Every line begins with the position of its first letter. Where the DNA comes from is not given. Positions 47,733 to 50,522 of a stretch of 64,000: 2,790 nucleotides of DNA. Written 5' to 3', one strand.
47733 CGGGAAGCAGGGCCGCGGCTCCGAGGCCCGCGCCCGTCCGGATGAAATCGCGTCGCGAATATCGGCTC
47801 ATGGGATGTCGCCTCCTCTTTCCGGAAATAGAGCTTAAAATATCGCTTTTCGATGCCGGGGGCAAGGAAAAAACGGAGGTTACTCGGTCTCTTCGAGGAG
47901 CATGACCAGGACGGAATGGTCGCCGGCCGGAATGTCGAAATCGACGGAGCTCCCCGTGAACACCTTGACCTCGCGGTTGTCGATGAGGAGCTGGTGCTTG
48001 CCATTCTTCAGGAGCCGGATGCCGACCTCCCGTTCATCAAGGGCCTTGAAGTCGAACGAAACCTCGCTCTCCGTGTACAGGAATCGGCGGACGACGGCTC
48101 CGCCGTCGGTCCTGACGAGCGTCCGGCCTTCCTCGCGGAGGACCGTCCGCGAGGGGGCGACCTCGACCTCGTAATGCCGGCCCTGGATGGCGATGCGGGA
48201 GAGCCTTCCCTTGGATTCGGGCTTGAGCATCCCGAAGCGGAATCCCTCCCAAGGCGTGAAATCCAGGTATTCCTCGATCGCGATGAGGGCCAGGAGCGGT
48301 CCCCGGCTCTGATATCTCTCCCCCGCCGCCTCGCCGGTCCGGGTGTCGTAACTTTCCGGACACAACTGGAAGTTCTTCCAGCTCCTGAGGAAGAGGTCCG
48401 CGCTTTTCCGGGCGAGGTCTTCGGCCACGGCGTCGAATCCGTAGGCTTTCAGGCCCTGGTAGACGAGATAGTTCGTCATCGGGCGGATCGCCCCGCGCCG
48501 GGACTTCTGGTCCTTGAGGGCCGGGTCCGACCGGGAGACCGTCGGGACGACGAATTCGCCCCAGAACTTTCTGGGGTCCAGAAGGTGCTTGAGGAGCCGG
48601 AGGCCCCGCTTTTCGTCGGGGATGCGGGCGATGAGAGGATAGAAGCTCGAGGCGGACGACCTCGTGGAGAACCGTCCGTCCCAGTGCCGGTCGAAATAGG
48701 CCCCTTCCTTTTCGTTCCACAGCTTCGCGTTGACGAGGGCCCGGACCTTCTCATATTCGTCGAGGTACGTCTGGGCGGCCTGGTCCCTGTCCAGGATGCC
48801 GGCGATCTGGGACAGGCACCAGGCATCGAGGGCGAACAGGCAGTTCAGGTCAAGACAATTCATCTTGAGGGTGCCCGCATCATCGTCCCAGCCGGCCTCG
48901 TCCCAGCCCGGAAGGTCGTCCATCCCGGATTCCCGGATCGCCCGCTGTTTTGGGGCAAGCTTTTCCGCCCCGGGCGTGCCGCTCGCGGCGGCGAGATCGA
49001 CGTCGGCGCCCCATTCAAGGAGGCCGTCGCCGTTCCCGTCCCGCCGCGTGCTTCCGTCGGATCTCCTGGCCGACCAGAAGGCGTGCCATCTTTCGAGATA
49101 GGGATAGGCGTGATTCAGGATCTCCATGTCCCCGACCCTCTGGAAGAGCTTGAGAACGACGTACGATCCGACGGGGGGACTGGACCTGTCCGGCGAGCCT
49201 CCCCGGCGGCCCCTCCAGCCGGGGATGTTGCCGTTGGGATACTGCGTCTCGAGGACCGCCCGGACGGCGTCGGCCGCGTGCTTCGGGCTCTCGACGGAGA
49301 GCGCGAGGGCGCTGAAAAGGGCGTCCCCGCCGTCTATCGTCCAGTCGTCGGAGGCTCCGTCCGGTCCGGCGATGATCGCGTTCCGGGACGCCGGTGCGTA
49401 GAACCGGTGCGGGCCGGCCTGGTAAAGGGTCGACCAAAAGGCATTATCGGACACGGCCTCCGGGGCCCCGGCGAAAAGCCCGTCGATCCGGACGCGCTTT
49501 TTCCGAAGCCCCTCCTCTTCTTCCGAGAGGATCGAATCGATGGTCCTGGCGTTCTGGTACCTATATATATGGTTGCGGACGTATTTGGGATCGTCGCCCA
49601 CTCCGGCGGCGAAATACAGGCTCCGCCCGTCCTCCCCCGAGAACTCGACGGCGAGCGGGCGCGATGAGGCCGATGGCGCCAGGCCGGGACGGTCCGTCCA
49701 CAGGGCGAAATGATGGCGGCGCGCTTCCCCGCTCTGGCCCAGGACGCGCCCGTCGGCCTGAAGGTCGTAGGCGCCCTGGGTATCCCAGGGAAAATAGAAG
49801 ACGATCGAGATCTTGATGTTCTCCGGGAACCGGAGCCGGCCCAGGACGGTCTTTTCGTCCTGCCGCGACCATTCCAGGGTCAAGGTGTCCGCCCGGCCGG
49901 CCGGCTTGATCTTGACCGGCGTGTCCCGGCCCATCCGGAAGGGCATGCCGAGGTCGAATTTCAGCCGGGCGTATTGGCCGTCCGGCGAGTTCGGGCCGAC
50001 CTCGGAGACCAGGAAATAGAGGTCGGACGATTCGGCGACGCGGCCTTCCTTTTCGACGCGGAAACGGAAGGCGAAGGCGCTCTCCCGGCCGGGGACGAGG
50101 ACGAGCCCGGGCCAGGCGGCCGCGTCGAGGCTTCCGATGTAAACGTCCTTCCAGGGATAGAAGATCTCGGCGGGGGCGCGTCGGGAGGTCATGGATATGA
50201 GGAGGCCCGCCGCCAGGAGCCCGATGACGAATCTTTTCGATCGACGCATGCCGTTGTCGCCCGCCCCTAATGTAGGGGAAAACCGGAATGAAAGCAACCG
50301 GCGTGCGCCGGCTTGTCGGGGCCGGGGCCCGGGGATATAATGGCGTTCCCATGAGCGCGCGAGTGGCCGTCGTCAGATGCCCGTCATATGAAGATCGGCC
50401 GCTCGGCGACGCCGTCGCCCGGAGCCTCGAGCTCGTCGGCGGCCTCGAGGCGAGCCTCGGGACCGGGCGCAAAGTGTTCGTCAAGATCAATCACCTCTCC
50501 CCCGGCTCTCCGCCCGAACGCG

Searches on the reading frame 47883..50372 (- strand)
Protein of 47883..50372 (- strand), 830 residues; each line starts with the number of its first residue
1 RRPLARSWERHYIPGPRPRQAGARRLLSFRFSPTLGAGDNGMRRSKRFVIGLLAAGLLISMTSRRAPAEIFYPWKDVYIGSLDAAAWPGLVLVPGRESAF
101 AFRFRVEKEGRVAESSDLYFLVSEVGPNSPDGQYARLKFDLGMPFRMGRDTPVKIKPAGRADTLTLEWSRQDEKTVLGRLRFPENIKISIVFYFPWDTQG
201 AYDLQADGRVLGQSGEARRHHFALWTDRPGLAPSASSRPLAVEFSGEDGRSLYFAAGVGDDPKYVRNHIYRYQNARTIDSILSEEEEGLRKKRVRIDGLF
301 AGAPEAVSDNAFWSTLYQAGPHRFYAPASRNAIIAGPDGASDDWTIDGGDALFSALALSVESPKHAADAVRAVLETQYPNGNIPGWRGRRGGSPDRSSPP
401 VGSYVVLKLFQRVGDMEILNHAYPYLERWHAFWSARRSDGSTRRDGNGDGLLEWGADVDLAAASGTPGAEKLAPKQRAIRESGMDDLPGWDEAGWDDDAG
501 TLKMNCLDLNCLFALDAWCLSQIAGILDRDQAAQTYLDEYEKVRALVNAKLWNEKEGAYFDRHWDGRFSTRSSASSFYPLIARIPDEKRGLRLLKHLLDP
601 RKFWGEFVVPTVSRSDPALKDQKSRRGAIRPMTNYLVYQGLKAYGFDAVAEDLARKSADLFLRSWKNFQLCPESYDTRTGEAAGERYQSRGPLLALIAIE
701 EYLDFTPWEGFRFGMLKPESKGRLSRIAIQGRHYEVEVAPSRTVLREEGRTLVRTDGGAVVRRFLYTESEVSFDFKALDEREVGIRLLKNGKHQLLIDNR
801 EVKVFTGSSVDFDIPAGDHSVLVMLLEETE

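Call 11: search_protein_families(library=pfam, max_evalue=0.00001, proteins=[window:47883-50372:-])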
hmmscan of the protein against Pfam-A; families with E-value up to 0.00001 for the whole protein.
seq(830 aa): 4 families
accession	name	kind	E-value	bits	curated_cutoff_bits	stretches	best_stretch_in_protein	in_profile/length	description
PF22422.2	MGH1-like_GH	-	1.2e-39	137.4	27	1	350-689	8-354/356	Mannosylglycerate hydrolase MGH1-like glycoside hydrolase domain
PF01204.24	Trehalase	-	4e-15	56.1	21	1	395-684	177-485/512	Trehalase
PF03200.22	Glyco_hydro_63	-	5e-10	39.2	22.4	0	417-564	186-311/492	Glycosyl hydrolase family 63 C-terminal domain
PF17389.8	Bac_rhamnosid6H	-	6.4e-07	29.4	24.5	0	366-457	65-156/339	Bacterial alpha-L-rhamnosidase 6 hairpin glycosidase domain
